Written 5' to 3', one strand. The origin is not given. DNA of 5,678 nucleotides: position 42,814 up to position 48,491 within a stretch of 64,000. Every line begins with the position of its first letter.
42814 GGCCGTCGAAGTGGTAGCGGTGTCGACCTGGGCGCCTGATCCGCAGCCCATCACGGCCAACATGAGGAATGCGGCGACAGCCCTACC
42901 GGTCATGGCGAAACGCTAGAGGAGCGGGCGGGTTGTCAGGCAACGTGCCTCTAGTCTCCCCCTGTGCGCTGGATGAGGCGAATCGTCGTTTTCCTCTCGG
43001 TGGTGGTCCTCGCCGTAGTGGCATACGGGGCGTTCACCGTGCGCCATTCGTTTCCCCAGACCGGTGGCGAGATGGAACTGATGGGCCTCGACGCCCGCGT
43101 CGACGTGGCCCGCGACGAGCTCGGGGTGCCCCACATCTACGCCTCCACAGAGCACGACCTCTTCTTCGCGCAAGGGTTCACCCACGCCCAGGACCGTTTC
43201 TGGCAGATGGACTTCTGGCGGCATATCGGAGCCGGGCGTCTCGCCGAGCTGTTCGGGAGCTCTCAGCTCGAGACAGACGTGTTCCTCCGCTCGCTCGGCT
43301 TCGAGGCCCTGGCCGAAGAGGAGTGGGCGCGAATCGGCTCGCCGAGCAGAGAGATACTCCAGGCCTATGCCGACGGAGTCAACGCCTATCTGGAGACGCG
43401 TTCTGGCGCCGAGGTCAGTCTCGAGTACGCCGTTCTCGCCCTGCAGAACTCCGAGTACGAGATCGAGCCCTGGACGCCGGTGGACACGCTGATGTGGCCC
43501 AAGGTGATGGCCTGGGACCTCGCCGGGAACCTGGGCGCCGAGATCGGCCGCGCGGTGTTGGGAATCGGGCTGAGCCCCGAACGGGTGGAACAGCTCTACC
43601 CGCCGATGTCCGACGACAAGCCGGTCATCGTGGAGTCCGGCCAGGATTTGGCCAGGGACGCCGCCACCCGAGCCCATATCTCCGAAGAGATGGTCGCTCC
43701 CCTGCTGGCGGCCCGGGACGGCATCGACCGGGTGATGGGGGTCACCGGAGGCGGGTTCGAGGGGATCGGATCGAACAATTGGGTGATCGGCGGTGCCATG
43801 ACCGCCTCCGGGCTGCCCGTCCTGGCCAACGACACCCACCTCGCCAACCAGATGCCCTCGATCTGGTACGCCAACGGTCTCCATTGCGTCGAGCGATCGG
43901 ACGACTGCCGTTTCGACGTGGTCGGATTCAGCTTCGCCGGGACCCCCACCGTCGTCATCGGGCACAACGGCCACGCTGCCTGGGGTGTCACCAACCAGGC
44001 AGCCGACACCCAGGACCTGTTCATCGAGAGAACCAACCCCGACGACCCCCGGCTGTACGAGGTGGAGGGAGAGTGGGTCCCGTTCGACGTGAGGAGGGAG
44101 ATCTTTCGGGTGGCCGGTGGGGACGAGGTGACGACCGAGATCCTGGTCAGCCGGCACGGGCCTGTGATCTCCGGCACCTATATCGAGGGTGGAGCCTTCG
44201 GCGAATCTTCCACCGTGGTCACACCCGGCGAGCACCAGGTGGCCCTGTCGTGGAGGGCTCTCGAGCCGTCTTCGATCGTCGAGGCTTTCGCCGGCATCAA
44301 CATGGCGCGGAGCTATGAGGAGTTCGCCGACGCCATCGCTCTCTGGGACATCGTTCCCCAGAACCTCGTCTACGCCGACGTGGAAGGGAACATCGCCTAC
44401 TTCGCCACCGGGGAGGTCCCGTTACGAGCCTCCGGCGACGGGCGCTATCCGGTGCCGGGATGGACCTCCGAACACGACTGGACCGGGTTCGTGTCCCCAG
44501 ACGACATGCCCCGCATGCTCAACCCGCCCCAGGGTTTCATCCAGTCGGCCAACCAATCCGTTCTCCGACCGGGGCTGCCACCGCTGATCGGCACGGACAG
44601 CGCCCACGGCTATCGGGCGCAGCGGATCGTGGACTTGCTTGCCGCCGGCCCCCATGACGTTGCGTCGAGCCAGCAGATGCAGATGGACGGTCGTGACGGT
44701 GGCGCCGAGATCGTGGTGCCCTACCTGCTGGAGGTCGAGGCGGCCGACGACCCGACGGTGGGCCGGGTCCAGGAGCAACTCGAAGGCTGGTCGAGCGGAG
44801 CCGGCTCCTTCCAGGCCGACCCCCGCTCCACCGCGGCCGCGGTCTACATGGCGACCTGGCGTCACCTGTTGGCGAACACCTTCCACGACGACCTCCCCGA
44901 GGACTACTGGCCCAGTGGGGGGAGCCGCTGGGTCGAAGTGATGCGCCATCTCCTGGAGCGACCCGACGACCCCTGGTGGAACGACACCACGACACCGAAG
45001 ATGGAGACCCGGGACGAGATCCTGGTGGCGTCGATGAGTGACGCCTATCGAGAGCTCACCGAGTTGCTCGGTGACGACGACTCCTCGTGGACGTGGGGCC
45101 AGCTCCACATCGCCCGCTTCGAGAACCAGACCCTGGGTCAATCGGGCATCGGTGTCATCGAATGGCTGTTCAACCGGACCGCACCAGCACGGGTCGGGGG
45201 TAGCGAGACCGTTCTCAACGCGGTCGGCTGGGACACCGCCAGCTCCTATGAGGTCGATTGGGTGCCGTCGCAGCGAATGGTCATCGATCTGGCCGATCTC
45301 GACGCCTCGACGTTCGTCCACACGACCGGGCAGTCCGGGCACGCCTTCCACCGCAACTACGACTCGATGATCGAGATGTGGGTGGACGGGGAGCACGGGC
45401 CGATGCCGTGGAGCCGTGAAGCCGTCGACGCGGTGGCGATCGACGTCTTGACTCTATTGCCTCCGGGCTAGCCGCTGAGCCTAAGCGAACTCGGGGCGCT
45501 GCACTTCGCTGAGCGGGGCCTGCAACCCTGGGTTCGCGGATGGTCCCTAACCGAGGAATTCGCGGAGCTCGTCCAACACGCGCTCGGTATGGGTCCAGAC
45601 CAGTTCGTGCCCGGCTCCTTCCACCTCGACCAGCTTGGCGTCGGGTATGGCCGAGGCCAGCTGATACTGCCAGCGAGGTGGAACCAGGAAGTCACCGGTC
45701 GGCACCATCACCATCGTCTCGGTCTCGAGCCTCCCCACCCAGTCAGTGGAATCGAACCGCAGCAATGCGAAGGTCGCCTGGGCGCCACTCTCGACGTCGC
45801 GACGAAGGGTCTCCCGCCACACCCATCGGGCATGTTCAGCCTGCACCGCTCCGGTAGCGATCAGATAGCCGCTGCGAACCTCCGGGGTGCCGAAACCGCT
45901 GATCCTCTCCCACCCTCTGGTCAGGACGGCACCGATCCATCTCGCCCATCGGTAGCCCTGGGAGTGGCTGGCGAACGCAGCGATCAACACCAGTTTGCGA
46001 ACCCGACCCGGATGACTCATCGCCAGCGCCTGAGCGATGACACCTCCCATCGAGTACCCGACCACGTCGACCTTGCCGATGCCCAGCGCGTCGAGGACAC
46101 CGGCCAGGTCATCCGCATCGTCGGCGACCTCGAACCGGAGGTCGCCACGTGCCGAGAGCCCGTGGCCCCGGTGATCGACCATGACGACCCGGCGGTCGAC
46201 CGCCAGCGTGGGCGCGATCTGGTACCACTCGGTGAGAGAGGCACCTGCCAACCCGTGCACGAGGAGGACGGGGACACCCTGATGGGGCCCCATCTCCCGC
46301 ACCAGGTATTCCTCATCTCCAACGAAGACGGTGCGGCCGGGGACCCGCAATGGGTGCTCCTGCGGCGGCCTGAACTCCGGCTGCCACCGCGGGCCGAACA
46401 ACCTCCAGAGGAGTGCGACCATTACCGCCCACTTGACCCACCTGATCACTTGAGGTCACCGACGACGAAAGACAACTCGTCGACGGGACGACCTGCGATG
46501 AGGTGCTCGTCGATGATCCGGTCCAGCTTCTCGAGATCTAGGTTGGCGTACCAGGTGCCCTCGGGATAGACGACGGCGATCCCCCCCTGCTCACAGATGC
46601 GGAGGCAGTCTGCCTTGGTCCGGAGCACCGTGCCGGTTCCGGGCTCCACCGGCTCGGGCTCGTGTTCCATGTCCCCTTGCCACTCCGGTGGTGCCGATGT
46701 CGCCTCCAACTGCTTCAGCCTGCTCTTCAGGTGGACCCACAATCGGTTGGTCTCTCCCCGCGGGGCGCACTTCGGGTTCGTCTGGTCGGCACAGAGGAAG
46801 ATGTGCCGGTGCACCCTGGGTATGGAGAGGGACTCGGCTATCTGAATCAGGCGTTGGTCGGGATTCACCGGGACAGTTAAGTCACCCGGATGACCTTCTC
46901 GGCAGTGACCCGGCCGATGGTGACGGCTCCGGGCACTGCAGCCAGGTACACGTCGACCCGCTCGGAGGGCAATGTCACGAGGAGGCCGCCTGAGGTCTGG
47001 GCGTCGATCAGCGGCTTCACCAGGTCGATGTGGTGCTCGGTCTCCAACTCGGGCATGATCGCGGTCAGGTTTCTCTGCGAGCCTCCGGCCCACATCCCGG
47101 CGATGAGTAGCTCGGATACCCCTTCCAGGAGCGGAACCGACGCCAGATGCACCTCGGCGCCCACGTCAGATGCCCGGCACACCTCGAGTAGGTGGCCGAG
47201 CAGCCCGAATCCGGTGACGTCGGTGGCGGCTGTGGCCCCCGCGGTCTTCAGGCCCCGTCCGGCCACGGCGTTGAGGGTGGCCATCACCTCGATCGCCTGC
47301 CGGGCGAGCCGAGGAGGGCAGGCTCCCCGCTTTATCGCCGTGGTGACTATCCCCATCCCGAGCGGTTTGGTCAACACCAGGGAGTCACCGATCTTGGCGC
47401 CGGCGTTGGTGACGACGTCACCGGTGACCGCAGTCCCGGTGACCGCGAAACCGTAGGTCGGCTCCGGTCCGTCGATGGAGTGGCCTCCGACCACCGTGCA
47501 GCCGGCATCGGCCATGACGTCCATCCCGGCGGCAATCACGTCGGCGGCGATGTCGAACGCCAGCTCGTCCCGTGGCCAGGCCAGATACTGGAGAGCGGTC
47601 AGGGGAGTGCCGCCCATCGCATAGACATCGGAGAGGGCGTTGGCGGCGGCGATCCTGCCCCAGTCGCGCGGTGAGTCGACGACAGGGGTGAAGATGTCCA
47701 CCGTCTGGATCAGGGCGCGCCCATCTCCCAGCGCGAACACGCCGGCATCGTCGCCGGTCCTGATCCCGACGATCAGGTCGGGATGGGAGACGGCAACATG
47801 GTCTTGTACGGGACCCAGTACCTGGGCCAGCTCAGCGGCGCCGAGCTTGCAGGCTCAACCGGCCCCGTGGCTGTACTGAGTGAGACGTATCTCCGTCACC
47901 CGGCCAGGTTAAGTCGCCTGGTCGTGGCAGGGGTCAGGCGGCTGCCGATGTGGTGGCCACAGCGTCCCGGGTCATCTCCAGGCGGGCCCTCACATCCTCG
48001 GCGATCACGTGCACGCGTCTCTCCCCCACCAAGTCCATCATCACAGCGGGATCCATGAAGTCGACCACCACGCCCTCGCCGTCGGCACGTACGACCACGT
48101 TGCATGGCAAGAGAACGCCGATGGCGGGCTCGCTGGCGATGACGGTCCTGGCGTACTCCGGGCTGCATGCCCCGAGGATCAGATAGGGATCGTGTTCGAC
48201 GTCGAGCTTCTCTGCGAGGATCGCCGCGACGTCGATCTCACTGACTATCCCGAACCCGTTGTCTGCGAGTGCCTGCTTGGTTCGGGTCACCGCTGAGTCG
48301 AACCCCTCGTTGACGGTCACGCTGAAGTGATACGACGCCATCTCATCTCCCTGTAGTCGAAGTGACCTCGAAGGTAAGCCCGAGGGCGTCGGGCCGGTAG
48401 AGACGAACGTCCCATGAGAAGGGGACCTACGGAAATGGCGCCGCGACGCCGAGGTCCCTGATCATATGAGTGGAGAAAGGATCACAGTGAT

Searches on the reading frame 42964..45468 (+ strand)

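Call 11: search_protein_families(library=pfam, proteins=[window:42964-45468:+])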
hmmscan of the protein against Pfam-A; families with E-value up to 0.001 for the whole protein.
window:42964-45468:+ (835 aa): 1 family
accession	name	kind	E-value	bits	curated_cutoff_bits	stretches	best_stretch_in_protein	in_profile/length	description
PF01804.23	Penicil_amidase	-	2.1e-224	747.9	21.3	1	46-822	2-674/675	Penicillin amidase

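Call 12: search_protein_families(library=ncbifam, proteins=[window:42964-45468:+])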
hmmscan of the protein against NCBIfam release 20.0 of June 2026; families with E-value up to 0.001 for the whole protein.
window:42964-45468:+ (835 aa): 1 family
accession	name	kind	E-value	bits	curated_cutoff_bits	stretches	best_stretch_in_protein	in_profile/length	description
NF051460.1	bi_acylase_PvdQ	equivalog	7.9e-15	53.8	950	2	269-486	212-419/763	bifunctional acylase PvdQ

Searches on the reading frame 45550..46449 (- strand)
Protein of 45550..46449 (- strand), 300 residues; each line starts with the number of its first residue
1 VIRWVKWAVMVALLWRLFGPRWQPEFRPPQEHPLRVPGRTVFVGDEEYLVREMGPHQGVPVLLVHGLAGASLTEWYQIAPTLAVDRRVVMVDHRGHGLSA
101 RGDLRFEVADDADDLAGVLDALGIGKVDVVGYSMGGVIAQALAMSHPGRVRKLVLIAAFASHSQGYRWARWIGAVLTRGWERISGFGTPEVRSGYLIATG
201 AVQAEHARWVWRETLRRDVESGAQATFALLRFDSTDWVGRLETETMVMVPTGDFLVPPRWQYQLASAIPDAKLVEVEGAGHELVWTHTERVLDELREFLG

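Call 11: search_protein_families(library=pfam, proteins=[window:45550-46449:-])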
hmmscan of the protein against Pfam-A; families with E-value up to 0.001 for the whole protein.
window:45550-46449:- (300 aa): 6 families
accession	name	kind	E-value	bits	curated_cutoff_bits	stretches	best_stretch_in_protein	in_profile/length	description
PF00561.26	Abhydrolase_1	-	9.2e-34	117.6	25.8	1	60-287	2-244/245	alpha/beta hydrolase fold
PF12697.13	Abhydrolase_6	-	7.1e-22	79.6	26.3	1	61-293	1-216/217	Alpha/beta hydrolase family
PF12146.15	Hydrolase_4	-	5.8e-16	59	27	1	61-284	7-235/239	Serine aminopeptidase, S33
PF07819.20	PGAP1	-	9.7e-06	25.9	24.3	0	126-156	92-125/233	PGAP1-like alpha/beta domain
PF08386.16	Abhydrolase_4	-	1.6e-05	25.4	21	1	243-299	35-91/103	TAP-like protein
PF03096.20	Ndr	-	0.00035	19.8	23.3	1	110-164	84-138/283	Ndr family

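Call 12: search_protein_families(library=ncbifam, proteins=[window:45550-46449:-])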
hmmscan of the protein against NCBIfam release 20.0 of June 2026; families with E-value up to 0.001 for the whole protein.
window:45550-46449:- (300 aa): 36 families (the best 25 are shown)
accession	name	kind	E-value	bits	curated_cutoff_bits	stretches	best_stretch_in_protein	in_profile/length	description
NF051488.1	bifunc_PcaDC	exception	1.6e-39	136.1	390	1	53-299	7-250/375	bifunctional 3-oxoadipate enol-lactonase/4-carboxymuconolactone decarboxylase PcaDC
TIGR02427.1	protocat_pcaD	equivalog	1.9e-37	129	255.85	1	54-299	8-250/251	3-oxoadipate enol-lactonase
NF051487.1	bifunc_PcaCD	exception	3.6e-32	112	430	1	48-299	160-411/413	bifunctional 4-carboxymuconolactone decarboxylase/3-oxoadipate enol-lactonase PcaCD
TIGR03611.1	RutD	equivalog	6e-24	84.8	238.5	2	58-161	13-116/258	pyrimidine utilization protein D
NF011457.0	PRK14875.1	equivalog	8e-24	84.3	307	1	31-158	112-231/372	acetoin dehydrogenase dihydrolipoyllysine-residue acetyltransferase subunit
TIGR03056.1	bchO_mg_che_rel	equivalog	5.1e-23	81.5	172.55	1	33-282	3-260/278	alpha/beta fold hydrolase BchO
NF052610.1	macro_16_ester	equivalog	1.2e-21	77.3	420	2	52-158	17-127/281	alpha/beta fold macrolide esterase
NF050089.1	i_nPHAscl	equivalog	1.9e-20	73.1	300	1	56-167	16-124/288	intracellular short-chain-length polyhydroxyalkanoate depolymerase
NF053693.1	esterase_mleCBF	exception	1.3e-19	70.6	564.5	1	54-158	19-127/279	CBF family alpha/beta fold macrolide esterase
NF007954.0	PRK10673.1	equivalog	1.3e-18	67.2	399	1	55-157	13-113/255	esterase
TIGR01738.1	bioH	equivalog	9e-18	64.8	206.95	1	58-298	3-244/245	pimeloyl-ACP methyl ester esterase BioH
NF053683.1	esterase_mleBRB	exception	4.6e-17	62.5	585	2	83-158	48-127/280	BRB family alpha/beta fold macrolide esterase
TIGR03695.1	menH_SHCHC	equivalog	6.7e-17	61.8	208.55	1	60-157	4-103/252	2-succinyl-6-hydroxy-2,4-cyclohexadiene-1-carboxylate synthase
NF053684.1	esterase_mleBCA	exception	3.4e-15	55.9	570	1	60-158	25-127/281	BCA family alpha/beta fold macrolide esterase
NF041759.1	mac_hydro_EstT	equivalog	4.1e-15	55.7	450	1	51-158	15-126/278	macrolide hydrolase EstT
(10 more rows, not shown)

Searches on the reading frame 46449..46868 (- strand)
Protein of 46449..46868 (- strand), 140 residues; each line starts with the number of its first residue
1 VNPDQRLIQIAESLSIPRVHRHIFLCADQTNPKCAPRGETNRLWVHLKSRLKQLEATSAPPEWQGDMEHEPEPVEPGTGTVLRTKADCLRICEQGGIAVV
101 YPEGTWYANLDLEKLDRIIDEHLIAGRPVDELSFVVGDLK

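Call 11: search_protein_families(library=pfam, proteins=[window:46449-46868:-])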
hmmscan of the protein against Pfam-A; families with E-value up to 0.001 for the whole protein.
window:46449-46868:- (140 aa): 0 families

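Call 12: search_protein_families(library=ncbifam, proteins=[window:46449-46868:-])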
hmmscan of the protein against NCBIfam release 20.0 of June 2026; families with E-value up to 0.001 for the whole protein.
window:46449-46868:- (140 aa): 2 families
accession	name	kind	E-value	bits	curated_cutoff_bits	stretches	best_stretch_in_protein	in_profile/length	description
NF041612.1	fdxn_Clost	equivalog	1.2e-11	45.1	150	1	79-132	47-100/102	2Fe-2S ferredoxin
NF041613.1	fdxn_Azotob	equivalog_domain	4.3e-08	33.4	195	1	80-129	48-97/107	2Fe-2S ferredoxin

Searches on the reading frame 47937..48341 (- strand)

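Call 11: search_protein_families(library=pfam, proteins=[window:47937-48341:-])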
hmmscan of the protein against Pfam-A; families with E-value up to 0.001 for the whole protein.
window:47937-48341:- (135 aa): 1 family
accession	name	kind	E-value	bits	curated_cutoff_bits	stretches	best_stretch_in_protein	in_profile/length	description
PF03625.19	DUF302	-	6.4e-21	74.5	23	1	36-98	1-63/63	Domain of unknown function DUF302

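Call 12: search_protein_families(library=ncbifam, proteins=[window:47937-48341:-])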
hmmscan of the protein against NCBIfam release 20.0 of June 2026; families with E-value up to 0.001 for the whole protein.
window:47937-48341:- (135 aa): 0 families
